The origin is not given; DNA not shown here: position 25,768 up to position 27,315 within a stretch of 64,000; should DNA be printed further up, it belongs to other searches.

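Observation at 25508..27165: Family-A DNA polymerase-like segments present but scrambled and frameshifted across three ORFs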

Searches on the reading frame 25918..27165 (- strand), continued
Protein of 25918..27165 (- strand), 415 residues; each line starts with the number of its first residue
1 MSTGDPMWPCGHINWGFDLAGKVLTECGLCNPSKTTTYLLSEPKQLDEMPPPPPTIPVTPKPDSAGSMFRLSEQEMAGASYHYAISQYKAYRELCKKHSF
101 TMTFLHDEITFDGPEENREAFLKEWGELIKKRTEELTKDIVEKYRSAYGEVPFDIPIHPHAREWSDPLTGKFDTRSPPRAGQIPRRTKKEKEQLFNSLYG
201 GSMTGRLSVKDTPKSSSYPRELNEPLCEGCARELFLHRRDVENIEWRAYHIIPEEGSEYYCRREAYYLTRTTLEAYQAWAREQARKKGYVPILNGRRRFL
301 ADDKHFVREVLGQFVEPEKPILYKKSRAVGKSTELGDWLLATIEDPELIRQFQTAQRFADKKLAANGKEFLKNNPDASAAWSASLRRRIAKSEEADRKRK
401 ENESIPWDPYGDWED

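Call 37: predict_structure(alignment_id=A3)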
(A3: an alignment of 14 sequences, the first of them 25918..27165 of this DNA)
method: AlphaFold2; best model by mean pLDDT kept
length: 415 residues; sequences in the alignment: 14
mean_pLDDT: 58.0   pTM: 0.32
mean pLDDT of the five models: 58.0, 55.8, 54.7, 53.2, 52.9
residues with pLDDT >= 90: 29; 70-90: 106; 50-70: 75; < 50: 205
segments of 3 or more residues with pLDDT < 50: 1-3, 19-21, 35-78, 155-168, 170-189, 192-222, 231-233, 235-241, 243-268, 290-332, 334-339
pLDDT, mean of each block of 10 residues (from residue 1): 60 65 71 49 44 44 41 45 74 94 76 94 93 79 72 47 45 43 42 45 34 36 50 44 48 45 47 67 68 37 36 36 36 46 73 77 68 81 79 84 65 52
secondary structure, 60 per line:
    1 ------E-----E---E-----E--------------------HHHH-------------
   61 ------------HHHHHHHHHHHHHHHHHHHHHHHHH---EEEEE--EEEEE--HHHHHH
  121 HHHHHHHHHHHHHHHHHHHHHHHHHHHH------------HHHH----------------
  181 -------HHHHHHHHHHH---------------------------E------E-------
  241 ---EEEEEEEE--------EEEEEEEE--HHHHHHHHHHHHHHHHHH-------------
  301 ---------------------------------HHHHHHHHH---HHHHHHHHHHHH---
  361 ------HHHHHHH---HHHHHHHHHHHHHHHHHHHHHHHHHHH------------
elements in order: H44-47 H73-97 E101-105 E108-112 H115-148 H161-164 H188-198 E244-251 E260-267 H270-287 H334-342 H346-357 H367-373 H377-403
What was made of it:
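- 26686..26949 (-): PolA C-terminal block (residues 73-160): motif 6-like start, motif C hairpin, beta14-like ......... The HDE codons are at 26842-26850. AF2 pLDDT is above 90 for a helix-hairpin-helix (call 37).
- On Family A DNA polymerase (PF00476): AF2 places HDE at the turn of a confident hairpin (call 37).
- Checked: In AF2 this is the only confident part: helix, beta-hairpin with HDE at the turn, helix (call 37).
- The predicted secondary structure of the C block matches the motif-C hairpin (call 37).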

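Call 40: fold_search(model_id=the predicted structure, library=pdb)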
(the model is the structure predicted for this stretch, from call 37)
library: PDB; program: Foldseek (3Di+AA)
matches with E <= 10: 98; with E <= 0.001: 0
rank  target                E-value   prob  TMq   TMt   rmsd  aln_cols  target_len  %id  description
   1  9j9h_AI               1.2e+00  0.08  0.06  0.23  17.3        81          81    9  High-resolution cryo-EM structure of the Plasmodium falciparum 80S ribosome bound to RACK1 and E-tRNA (released 2025-06-04)
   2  4hw0_C                1.3e+00  0.16  0.09  0.29   9.6        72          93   21  Crystal structure of Sso10a-2, a DNA-binding protein from Sulfolobus solfataricus (released 2013-10-30)
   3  4hw0_A                1.3e+00  0.16  0.09  0.28   9.6        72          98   21  Crystal structure of Sso10a-2, a DNA-binding protein from Sulfolobus solfataricus (released 2013-10-30)
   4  4hw0_B                1.4e+00  0.15  0.09  0.29   9.6        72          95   21  Crystal structure of Sso10a-2, a DNA-binding protein from Sulfolobus solfataricus (released 2013-10-30)
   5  9bh5_AV               1.6e+00  0.10  0.07  0.25  17.5        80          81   16  High-resolution C. elegans 80S ribosome structure - class 1 (released 2024-09-04)
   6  7o7y_Au               1.6e+00  0.10  0.07  0.25  17.6        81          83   10  Rabbit 80S ribosome stalled close to the mutated SARS-CoV-2 slippery site by a pseudoknot (high resolution) (released 2021-06-02)
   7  4v6w_AV               1.6e+00  0.06  0.07  0.22  16.9        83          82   13  Structure of the D. melanogaster 80S ribosome (released 2014-07-09)
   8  9qqa_Au               1.7e+00  0.10  0.07  0.25  17.6        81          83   10  Ternary complex of translating ribosome, NAC and NMT1 (released 2025-07-16)
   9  6w2s_W                1.7e+00  0.09  0.07  0.24  17.6        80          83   10  Structure of the Cricket Paralysis Virus 5-UTR IRES (CrPV 5-UTR-IRES) bound to the small ribosomal subunit in the open (released 2020-04-22)
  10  9ndp_HH               1.7e+00  0.08  0.07  0.25  17.3        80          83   10  Structure of stalled ribosome and nascent chain in complex with NMT2 and NAC (released 2025-09-10)
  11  7syx_W                1.8e+00  0.08  0.07  0.23  17.4        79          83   10  Structure of the delta dII IRES eIF5B-containing 48S initiation complex, closed conformation. Structure 15(delta dII) (released 2022-07-13)
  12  8c01_a                1.8e+00  0.04  0.06  0.19  17.1        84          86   20  Enp1TAP_A population of yeast small ribosomal subunit precursors (released 2022-12-28)
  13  5xyi_V                1.9e+00  0.07  0.07  0.23  17.4        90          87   11  Small subunit of Trichomonas vaginalis ribosome (released 2017-08-30)
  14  8fvy_V                2.1e+00  0.08  0.07  0.24  16.9        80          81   10  40S subunit of the Giardia lamblia 80S ribosome (released 2024-01-24)
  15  7qix_L                2.2e+00  0.04  0.07  0.20  18.3        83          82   13  Specific features and methylation sites of a plant ribosome. 40S body ribosomal subunit. (released 2022-06-15)
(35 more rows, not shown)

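Call 75: find_related_loci(query=A2, collection=viral_contigs, flank=10000)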
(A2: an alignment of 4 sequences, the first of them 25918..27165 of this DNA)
Query A2 (415 aa) in viral_contigs; peptide patterns used: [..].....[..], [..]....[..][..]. (x = any residue, [..] = any of these).
25 stretches matched a pattern, but none encodes a relative of the query by tblastn (E <= 1e-3).

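Call 77: find_related_loci(query=A2, collection=metagenome_contigs, flank=10000)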
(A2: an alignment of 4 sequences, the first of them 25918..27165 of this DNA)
Query A2 (415 aa) in metagenome_contigs; peptide patterns used: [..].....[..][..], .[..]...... (x = any residue, [..] = any of these).
79 stretches matched a pattern, but none encodes a relative of the query by tblastn (E <= 1e-3).

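Call 91: search_protein_families(library=ncbifam, proteins=[window:25918-27165:-, P0002, P0005, P0008], max_evalue=0.1)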
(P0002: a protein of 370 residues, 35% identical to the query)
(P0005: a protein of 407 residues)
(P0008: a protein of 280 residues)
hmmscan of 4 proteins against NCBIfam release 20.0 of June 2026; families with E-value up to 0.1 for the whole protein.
window:25918-27165:- (415 aa): 0 families

P0002 (370 aa): 1 family
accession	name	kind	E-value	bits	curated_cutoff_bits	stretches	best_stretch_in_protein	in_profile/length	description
NF006151.0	PRK08296.1-3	equivalog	0.02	13.4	693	0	201-312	105-211/604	hypothetical protein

P0005 (407 aa): 0 families

P0008 (280 aa): 0 families

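Call 92: search_protein_families(library=padloc, proteins=[window:25918-27165:-, P0002, P0005, P0008], max_evalue=0.1)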
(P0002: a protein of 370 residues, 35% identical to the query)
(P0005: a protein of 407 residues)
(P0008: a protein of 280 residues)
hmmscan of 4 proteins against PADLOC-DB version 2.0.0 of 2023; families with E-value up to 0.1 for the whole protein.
window:25918-27165:- (415 aa): 1 family
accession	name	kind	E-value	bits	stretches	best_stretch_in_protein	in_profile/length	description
PDLC02952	RT_VI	-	0.059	10.6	1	87-137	159-208/279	-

P0002 (370 aa): 0 families

P0005 (407 aa): 0 families

P0008 (280 aa): 0 families

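Call 93: search_protein_families(library=pfam, alignment_id=A3, max_evalue=1)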
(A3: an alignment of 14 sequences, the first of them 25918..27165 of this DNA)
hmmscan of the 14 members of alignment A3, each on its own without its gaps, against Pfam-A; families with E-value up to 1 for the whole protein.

A. member 1, window:25918-27165:- (415 aa): 2 families
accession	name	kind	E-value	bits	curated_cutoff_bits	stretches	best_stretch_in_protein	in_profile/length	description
PF00476.26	DNA_pol_A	-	0.0061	16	34.3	0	264-302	242-280/381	DNA polymerase family A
PF14584.11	DUF4446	-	0.31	11.5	27.4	1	72-108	71-107/150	Protein of unknown function (DUF4446)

B. families by the number of members that match (of 14 scanned): 11 families
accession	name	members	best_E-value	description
PF00476.26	DNA_pol_A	3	0.0061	DNA polymerase family A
PF25789.1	TPR_NAA35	1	0.039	NAA35-like, TPR repeats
PF10071.14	DUF2310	1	0.059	Zn-ribbon-containing, possibly nucleic-acid-binding protein (DUF2310)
PF17179.9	Fer4_22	1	0.076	4Fe-4S dicluster domain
PF22795.1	DUF4796_N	1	0.17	DUF4796 N-terminal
PF07882.17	Fucose_iso_N2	1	0.17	L-fucose isomerase, second N-terminal domain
PF07362.18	CcdA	1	0.18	Post-segregation antitoxin CcdA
PF07609.16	DUF1572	1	0.21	Protein of unknown function (DUF1572)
PF14584.11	DUF4446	1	0.31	Protein of unknown function (DUF4446)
PF13920.12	zf-C3HC4_3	1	0.44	Zinc finger, C3HC4 type (RING finger)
PF21349.2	RUBY_RBDX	1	0.45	Rubrerythrin, rubredoxin-like domain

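Call 98: find_related_loci(query=A2, collection=genome_contigs, flank=8000)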
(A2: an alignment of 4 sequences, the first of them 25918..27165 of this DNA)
Query A2 (415 aa) in genome_contigs; peptide patterns used: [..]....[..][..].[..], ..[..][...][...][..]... (x = any residue, [..] = any of these).
31 stretches matched a pattern, but none encodes a relative of the query by tblastn (E <= 1e-3).
